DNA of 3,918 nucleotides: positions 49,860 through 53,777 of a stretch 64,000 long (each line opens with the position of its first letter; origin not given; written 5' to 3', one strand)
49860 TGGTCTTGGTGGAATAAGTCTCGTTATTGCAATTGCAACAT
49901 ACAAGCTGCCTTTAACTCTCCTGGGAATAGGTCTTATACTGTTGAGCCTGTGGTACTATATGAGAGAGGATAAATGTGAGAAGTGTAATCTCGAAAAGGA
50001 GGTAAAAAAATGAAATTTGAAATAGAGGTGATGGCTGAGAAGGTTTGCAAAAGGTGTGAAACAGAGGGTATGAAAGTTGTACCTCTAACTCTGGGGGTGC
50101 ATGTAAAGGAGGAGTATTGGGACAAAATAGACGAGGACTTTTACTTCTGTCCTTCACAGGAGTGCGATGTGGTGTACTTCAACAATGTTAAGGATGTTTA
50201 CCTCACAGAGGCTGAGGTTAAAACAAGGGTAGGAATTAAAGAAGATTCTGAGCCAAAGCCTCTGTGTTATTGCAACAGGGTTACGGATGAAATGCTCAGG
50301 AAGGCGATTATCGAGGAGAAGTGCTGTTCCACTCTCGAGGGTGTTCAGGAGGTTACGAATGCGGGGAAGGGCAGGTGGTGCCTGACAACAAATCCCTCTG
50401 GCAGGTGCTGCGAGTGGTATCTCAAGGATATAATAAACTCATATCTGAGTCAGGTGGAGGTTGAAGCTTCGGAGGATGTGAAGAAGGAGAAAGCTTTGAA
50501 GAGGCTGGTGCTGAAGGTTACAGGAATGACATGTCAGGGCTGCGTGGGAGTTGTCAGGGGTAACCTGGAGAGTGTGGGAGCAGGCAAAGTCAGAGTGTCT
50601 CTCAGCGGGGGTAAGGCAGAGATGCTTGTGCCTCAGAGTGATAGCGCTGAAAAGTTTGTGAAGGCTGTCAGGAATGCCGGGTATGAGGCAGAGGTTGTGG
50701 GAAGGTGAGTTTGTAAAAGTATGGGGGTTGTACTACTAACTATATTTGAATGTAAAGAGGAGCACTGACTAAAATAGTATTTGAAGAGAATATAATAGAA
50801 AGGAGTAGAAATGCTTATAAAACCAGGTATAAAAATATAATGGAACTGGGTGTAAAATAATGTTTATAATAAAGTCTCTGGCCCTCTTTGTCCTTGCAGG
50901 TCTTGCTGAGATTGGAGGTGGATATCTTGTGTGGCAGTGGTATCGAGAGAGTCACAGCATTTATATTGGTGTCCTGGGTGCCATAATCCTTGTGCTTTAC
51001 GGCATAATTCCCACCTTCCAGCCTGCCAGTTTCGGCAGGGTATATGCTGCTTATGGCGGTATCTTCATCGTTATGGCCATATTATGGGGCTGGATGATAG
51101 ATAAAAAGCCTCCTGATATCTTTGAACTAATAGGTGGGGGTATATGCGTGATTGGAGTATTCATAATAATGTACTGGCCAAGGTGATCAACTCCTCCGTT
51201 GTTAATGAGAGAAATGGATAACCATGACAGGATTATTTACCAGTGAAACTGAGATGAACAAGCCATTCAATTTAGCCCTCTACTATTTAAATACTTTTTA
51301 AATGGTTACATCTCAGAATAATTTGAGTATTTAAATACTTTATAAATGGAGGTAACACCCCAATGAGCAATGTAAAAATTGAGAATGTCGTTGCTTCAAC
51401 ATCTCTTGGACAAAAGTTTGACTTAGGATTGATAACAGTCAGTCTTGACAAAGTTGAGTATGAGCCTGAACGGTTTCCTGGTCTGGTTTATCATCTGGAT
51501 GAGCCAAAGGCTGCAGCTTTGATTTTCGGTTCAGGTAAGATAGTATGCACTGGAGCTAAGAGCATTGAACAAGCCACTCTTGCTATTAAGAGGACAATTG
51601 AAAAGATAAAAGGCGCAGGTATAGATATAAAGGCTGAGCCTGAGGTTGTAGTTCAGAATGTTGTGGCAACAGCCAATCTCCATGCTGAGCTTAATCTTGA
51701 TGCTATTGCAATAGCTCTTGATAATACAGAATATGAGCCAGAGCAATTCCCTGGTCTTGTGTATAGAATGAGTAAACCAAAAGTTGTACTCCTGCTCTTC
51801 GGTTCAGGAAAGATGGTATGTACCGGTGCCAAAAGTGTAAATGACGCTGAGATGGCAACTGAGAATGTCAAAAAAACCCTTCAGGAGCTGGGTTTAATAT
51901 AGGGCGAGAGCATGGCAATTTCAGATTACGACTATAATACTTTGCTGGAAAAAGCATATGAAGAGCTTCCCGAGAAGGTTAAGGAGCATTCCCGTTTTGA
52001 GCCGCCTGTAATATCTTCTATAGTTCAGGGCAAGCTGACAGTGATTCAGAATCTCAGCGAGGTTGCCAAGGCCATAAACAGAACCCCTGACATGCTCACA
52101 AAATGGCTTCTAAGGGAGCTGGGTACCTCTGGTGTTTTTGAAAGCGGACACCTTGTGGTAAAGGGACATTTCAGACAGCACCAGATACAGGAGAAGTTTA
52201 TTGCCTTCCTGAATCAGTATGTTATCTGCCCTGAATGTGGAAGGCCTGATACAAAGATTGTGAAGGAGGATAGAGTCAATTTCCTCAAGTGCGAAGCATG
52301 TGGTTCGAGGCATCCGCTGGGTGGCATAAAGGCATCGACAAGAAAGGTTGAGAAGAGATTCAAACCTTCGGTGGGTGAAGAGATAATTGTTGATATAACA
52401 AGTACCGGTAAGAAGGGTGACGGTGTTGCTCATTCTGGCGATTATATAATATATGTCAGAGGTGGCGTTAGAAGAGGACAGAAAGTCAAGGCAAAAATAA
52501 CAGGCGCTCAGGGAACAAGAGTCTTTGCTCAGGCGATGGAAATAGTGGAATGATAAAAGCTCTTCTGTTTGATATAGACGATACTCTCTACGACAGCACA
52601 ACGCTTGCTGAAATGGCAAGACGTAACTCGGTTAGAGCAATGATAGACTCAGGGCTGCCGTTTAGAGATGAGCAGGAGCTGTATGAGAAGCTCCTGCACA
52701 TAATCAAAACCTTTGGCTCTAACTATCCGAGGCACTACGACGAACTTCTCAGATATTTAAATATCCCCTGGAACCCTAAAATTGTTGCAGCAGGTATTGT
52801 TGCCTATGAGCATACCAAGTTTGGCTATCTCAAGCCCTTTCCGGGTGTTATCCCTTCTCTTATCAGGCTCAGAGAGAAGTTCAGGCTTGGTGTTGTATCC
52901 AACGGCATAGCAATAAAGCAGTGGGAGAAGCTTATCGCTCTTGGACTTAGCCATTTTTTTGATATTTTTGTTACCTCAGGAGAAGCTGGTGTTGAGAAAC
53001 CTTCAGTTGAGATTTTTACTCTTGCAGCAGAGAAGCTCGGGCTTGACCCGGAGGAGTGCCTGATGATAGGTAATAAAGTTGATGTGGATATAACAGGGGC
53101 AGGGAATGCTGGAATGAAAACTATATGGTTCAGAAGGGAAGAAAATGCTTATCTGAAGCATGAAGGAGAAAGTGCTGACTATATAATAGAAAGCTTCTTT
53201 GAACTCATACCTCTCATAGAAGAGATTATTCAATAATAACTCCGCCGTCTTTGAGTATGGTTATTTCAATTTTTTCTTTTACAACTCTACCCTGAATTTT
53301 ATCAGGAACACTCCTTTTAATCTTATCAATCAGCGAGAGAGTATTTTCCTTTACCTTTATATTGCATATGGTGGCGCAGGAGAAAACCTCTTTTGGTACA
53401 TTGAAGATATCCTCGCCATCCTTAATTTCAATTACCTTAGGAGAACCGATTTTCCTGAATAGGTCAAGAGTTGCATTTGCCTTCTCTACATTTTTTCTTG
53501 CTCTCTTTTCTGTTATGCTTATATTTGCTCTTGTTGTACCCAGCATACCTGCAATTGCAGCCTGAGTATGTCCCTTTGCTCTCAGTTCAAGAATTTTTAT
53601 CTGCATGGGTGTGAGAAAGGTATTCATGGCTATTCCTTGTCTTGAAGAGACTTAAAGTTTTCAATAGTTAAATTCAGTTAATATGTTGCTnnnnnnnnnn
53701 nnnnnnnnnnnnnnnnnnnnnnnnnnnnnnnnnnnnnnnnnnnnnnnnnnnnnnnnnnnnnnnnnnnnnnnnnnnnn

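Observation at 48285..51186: Compact archaeal organomercurial/mercury locus with unusual components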

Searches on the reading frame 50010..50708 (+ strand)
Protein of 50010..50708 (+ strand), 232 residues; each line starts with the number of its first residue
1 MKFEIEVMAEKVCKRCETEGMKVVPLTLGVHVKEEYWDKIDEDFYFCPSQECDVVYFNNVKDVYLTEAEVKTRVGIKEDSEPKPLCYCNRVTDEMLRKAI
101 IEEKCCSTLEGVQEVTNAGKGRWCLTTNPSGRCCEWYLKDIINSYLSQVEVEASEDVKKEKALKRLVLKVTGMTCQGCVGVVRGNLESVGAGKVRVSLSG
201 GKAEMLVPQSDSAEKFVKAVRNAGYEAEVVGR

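Call 3: search_protein_families(library=pfam, proteins=[window:50010-50708:+], max_evalue=0.1)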
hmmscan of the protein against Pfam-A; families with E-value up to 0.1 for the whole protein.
window:50010-50708:+ (232 aa): 3 families
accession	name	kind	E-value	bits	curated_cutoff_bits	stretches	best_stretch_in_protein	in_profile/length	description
PF18423.6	zf_CopZ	-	6.9e-15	55.2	28.4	1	11-67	2-59/62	Zinc binding domain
PF00403.32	HMA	-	6.1e-07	30.2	24.8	1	167-226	1-62/62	Heavy-metal-associated domain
PF04324.20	Fer2_BFD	-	8.8e-06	26.4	26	1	85-126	2-39/50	BFD-like [2Fe-2S] binding domain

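Call 4: search_protein_families(library=ncbifam, proteins=[window:50010-50708:+], max_evalue=0.1)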
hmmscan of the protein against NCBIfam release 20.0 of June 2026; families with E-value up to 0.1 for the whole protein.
window:50010-50708:+ (232 aa): 18 families
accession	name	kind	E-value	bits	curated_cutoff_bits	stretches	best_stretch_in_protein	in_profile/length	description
NF045877.1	CopZ_Nterm_CU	equivalog_domain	2.5e-28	99.1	190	1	6-146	20-160/161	Csac_0668 family 2Fe-2S cluster-binding (seleno)protein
NF047645.1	CopZ_Nterm_CC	equivalog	3.8e-24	85.5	100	1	11-134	14-133/138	putative iron-sulfur cluster-binding metallochaperone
NF041115.1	UxxU_metal_bind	equivalog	1.7e-11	44.1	95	1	164-231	4-73/74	metal-binding (seleno)protein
NF047957.1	CopZ_AFE_1862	equivalog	1.4e-10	41.4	85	1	167-228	2-62/62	CopZ family metallochaperone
NF007952.0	PRK10671.1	equivalog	6.9e-08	31.1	1316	1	161-230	100-168/838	copper-exporting P-type ATPase CopA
NF010311.1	PRK13748.1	subfamily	1.4e-07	30.7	600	1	168-229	3-65/560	mercury(II) reductase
NF033795.1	chaper_CopZ_Bs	exception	1.7e-07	31.3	91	1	167-227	3-65/66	copper chaperone CopZ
NF033794.2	chaper_CopZ_Eh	exception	3.1e-07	30.4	95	1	168-230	4-68/68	copper chaperone CopZ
TIGR00003.1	TIGR00003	subfamily_domain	1.7e-05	25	62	1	168-228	4-66/66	copper ion binding protein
NF033556.1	MerTP_fusion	equivalog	4e-05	23.3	180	1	154-227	110-185/186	mercuric transport protein MerTP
NF033775.1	P_type_ZntA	exception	0.0025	16.2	1240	1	151-226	35-110/732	Zn(II)/Cd(II)/Pb(II) translocating P-type ATPase ZntA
NF033781.1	chaper_CopP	exception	0.0032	17.6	112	1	167-226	3-63/65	copper-binding metallochaperone CopP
TIGR02052.1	MerP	equivalog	0.0034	17.9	92.55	1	162-227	21-88/92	mercury resistance system periplasmic binding protein MerP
NF045683.1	MerT_CopZ_Se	exception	0.023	14.2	375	1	153-230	151-230/235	MerT/CopZ fusion-like heavy metal transport selenoprotein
NF040964.1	MamK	subfamily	0.046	12.7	400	1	111-195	220-302/335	MamK family actin-like protein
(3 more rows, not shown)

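Call 20: search_solved_structures(query=window:50010-50708:+, max_evalue=0.01, show_alignments=1)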
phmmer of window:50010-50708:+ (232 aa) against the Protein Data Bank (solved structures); distinct sequences matched with E-value up to 0.01: 22.
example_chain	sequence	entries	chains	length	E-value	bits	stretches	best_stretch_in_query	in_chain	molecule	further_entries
2hu9_A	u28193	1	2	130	2.6e-44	154.8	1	13-139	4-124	Mercuric transport protein periplasmic component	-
7xuk_A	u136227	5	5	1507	1.9e-20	76.7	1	167-231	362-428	Copper-transporting ATPase 2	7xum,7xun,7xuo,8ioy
7si3_A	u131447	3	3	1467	2.1e-20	76.5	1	167-229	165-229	P-type Cu(+) transporter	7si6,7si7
2ew9_A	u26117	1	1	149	1.3e-07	34.8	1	164-230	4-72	Copper-transporting ATPase 2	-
2rop_A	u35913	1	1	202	4e-07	33.1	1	167-231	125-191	Copper-transporting ATPase 2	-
2roe_A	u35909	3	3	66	1.3e-06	31.5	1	166-230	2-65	Heavy metal binding protein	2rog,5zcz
3fry_A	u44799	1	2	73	1.6e-06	31.1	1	163-229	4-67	Probable copper-exporting P-type ATPase A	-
6a71_A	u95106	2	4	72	5.7e-05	26.1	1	167-230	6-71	ATP7B protein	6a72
2kt2_A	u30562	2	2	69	6e-05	26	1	168-229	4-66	Mercuric reductase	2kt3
5x1y_B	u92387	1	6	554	6.7e-05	25.9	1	166-228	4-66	Mercuric reductase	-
2l3m_A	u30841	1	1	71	0.00016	24.6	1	161-227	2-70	Copper-ion-binding protein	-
2lqb_A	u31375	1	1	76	0.00026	23.9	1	167-229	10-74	Copper-transporting ATPase 2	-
3dxs_X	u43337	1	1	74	0.00038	23.4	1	164-230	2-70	Copper-transporting ATPase RAN1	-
1s6o_A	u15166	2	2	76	0.0006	22.7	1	166-228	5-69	Copper-transporting ATPase 1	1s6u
1q8l_A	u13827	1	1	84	0.00071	22.5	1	166-228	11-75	Copper-transporting ATPase 1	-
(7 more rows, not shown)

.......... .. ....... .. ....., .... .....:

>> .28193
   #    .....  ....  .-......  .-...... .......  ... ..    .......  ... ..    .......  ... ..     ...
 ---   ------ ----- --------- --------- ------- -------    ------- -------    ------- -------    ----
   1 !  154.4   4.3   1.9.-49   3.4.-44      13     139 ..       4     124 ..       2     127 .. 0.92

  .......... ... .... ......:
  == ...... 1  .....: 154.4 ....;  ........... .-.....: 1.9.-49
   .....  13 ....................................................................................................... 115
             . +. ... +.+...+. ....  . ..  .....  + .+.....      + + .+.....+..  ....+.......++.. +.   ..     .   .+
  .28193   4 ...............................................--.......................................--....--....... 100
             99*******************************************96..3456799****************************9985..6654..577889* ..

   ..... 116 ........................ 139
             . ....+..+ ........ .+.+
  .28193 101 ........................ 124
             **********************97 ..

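Call 48: find_related_loci(query=A2, collection=metagenome_contigs, flank=8000)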
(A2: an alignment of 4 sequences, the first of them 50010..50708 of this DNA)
Query A2 (232 aa) in metagenome_contigs; peptide patterns used: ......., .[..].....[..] (x = any residue, [..] = any of these).
96 stretches matched a pattern; 8 encode a relative of the query (tblastn E <= 1e-3); 8 distinct loci.
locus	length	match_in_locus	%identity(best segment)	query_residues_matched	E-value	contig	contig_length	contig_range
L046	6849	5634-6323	90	1-229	1e-137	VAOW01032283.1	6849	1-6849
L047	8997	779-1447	76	9-230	3e-115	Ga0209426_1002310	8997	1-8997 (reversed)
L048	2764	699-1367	76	9-230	8e-119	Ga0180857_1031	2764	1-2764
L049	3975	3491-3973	98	1-161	6e-105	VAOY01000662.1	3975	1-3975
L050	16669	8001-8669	76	9-230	3e-115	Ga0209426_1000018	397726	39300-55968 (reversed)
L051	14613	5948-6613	62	6-229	8e-93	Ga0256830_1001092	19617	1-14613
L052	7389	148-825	59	2-229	1e-89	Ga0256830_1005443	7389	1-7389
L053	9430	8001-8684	56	7-230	3e-87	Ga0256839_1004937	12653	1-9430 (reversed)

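Call 51: search_protein_families(library=pfam, proteins=[L050:6410-7522:+, L050:8847-9140:+, L050:9142-10296:+, L050:10341-11087:+, L051:3931-5151:+, L051:6766-7035:+, L051:7037-8191:+, L052:969-1562:+, L052:1565-1882:+, L053:5940-8276:-], max_evalue=0.0001)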
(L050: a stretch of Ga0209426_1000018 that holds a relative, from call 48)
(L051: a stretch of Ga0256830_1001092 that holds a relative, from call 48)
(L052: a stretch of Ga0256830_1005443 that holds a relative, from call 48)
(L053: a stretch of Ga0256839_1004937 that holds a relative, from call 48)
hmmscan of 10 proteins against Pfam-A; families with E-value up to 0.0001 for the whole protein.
L050:6410-7522:+ (370 aa): 2 families
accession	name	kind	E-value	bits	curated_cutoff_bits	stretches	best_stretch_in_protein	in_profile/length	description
PF01137.26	RTC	-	2.9e-88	295.2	27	1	31-348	1-221/221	RNA 3'-terminal phosphate cyclase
PF05189.18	RTC_insert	-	1.8e-25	89.8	23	1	204-296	2-102/102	RNA 3'-terminal phosphate cyclase (RTC), insert domain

L050:8847-9140:+ (97 aa): 1 family
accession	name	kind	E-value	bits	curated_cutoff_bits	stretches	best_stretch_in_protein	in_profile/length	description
PF01206.22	TusA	-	1.8e-18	66.6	28.6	1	28-94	4-70/70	Sulfurtransferase TusA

L050:9142-10296:+ (384 aa): 4 families
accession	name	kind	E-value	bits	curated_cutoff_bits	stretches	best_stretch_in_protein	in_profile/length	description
PF00266.25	Aminotran_5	-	2.2e-80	270.9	21.5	1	4-331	1-343/371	Aminotransferase class-V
PF01041.23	DegT_DnrJ_EryC1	-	4.6e-10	39.7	19.8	1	65-183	42-152/360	DegT/DnrJ/EryC1/StrS aminotransferase family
PF01212.27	Beta_elim_lyase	-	5.2e-10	39.5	27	1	48-200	35-197/288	Beta-eliminating lyase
PF01053.26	Cys_Met_Meta_PP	-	4.6e-06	25.9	27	1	53-196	60-192/381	Cys/Met metabolism PLP-dependent enzyme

L050:10341-11087:+ (248 aa): 1 family
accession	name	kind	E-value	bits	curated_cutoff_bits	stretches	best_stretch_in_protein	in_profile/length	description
PF03591.19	AzlC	-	5e-43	147.3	32.1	1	34-173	1-137/137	AzlC protein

L051:3931-5151:+ (406 aa): 2 families
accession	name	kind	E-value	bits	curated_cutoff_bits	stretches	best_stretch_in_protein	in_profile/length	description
PF01137.26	RTC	-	1.2e-84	283.4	27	1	62-378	1-220/221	RNA 3'-terminal phosphate cyclase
PF05189.18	RTC_insert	-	1.3e-25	90.2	23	1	234-327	1-102/102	RNA 3'-terminal phosphate cyclase (RTC), insert domain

L051:6766-7035:+ (89 aa): 1 family
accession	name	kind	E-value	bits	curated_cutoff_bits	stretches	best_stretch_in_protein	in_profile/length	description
PF01206.22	TusA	-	5.9e-18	64.9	28.6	1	20-86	4-70/70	Sulfurtransferase TusA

L051:7037-8191:+ (384 aa): 4 families
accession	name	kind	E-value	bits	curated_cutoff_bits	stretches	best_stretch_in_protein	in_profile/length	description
PF00266.25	Aminotran_5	-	1.2e-74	252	21.5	1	4-328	1-355/371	Aminotransferase class-V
PF01212.27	Beta_elim_lyase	-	9.8e-09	35.4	27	1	48-191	35-186/288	Beta-eliminating lyase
PF01041.23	DegT_DnrJ_EryC1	-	1.9e-08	34.4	19.8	1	65-183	42-152/360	DegT/DnrJ/EryC1/StrS aminotransferase family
PF01053.26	Cys_Met_Meta_PP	-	8.6e-05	21.7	27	0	53-196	60-192/381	Cys/Met metabolism PLP-dependent enzyme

L052:969-1562:+ (197 aa): 1 family
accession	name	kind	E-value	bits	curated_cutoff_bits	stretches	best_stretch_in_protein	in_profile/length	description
PF13192.12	Thioredoxin_3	-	2.8e-05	24.5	24.8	0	119-181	3-64/76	Thioredoxin domain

L052:1565-1882:+ (105 aa): 1 family
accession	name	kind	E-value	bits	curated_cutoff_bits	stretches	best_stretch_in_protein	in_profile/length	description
PF02635.20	DsrE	-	1.9e-12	47.8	22.7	1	1-104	1-116/116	DsrE/DsrF-like family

L053:5940-8276:- (778 aa): 15 families
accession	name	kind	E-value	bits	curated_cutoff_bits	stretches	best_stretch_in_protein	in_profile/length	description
PF05362.19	Lon_C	-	5.2e-32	111.5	21.1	1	563-744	19-203/205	Lon protease (S16) C-terminal proteolytic domain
PF01078.27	Mg_chelatase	-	4.9e-16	59.2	20.3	2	167-218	3-54/207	Magnesium chelatase, subunit ChlI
PF00158.32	Sigma54_activat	-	2.5e-14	53.7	20.2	1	361-405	86-130/168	Sigma-54 interaction domain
PF07728.20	AAA_5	-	9.8e-12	45.5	22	1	354-441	56-138/139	AAA domain (dynein-related subfamily)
PF20436.4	LonB_AAA-LID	-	3.1e-11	43.6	22.4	1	481-539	1-59/65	Archaeal LonB, AAA+ ATPase LID domain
PF00493.29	MCM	-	2.1e-08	34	23.3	0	323-399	83-152/224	MCM P-loop domain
PF13541.12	ChlI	-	2.8e-08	34.1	27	1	607-714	15-121/121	Subunit ChlI of Mg-chelatase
PF00004.35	AAA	-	1.1e-07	32.8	21.2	0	366-442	55-123/131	ATPase family associated with various cellular activities (AAA)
PF13401.12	AAA_22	-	5.2e-06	27.2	27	0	185-226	4-45/130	AAA domain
PF20030.5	bpMoxR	-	6.1e-06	25.9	27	0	165-219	10-64/205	MoxR domain in the MoxR-vWA-beta-propeller ternary systems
PF13654.12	AAA_32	-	1.3e-05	25.7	21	1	323-427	2-108/133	LonB-like, AAA domain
PF05496.18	RuvB_N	-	1.6e-05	25.1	27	0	167-210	7-57/159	Holliday junction DNA helicase RuvB P-loop domain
PF13245.12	AAA_19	-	2e-05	25.2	25.1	0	179-396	5-118/134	AAA domain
PF06068.19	TIP49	-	6.5e-05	22.7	23.8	0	174-210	31-74/347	TIP49 P-loop domain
PF14532.12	Sigma54_activ_2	-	7e-05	23.5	25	0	356-395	62-96/138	Sigma-54 interaction domain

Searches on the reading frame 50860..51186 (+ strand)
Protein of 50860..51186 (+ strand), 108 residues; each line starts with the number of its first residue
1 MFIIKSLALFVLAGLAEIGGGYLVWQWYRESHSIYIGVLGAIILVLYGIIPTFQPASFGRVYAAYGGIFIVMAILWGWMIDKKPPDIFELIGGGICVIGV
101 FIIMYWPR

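Call 3: search_protein_families(library=pfam, proteins=[window:50860-51186:+], max_evalue=0.1)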
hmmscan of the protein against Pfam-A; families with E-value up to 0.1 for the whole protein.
window:50860-51186:+ (108 aa): 6 families
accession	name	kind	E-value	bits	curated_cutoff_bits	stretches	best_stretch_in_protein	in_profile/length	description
PF02694.21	UPF0060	-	1.3e-41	141.6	24.9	1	3-108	1-106/107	Uncharacterised BCR, YnfA/UPF0060 family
PF07690.21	MFS_1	-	0.0017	17.8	33.4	1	57-106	239-288/347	Major Facilitator Superfamily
PF00892.27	EamA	-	0.0082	16.9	28.2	1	5-104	41-134/135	EamA-like transporter family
PF00893.25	Multi_Drug_Res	-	0.044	14.8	23.7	1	9-92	5-89/93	Small Multidrug Resistance protein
PF07695.17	7TMR-DISM_7TM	-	0.046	14.1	29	1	33-104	98-170/205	7TM diverse intracellular signalling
PF25612.1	DUF7940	-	0.072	14.1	27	0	26-74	8-56/63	Family of unknown function (DUF7940)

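Call 4: search_protein_families(library=ncbifam, proteins=[window:50860-51186:+], max_evalue=0.1)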
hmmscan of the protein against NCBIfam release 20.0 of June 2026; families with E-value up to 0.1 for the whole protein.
window:50860-51186:+ (108 aa): 2 families
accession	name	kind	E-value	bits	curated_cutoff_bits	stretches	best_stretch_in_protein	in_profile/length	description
NF002586.0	PRK02237.1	equivalog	1.7e-40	137.5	114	1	3-108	3-108/109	YnfA family protein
NF000148.1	SMR_qac_pB8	exception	6.3e-05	23.6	200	1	36-104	35-102/110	Qac-pB8 family quaternary ammonium compound efflux SMR transporter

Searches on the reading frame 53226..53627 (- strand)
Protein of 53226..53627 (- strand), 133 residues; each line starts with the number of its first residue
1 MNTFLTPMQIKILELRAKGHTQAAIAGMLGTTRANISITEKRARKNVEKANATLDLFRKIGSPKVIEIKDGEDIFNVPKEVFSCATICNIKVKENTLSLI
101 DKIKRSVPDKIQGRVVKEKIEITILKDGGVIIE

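Call 8: search_protein_families(library=pfam, proteins=[window:53226-53627:-], max_evalue=0.001)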
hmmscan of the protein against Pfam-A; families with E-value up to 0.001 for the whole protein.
window:53226-53627:- (133 aa): 1 family
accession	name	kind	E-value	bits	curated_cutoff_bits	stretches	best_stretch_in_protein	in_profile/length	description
PF14601.11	TFX_C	-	1.2e-21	76.8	27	1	50-131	1-82/83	DNA_binding protein, TFX, C-term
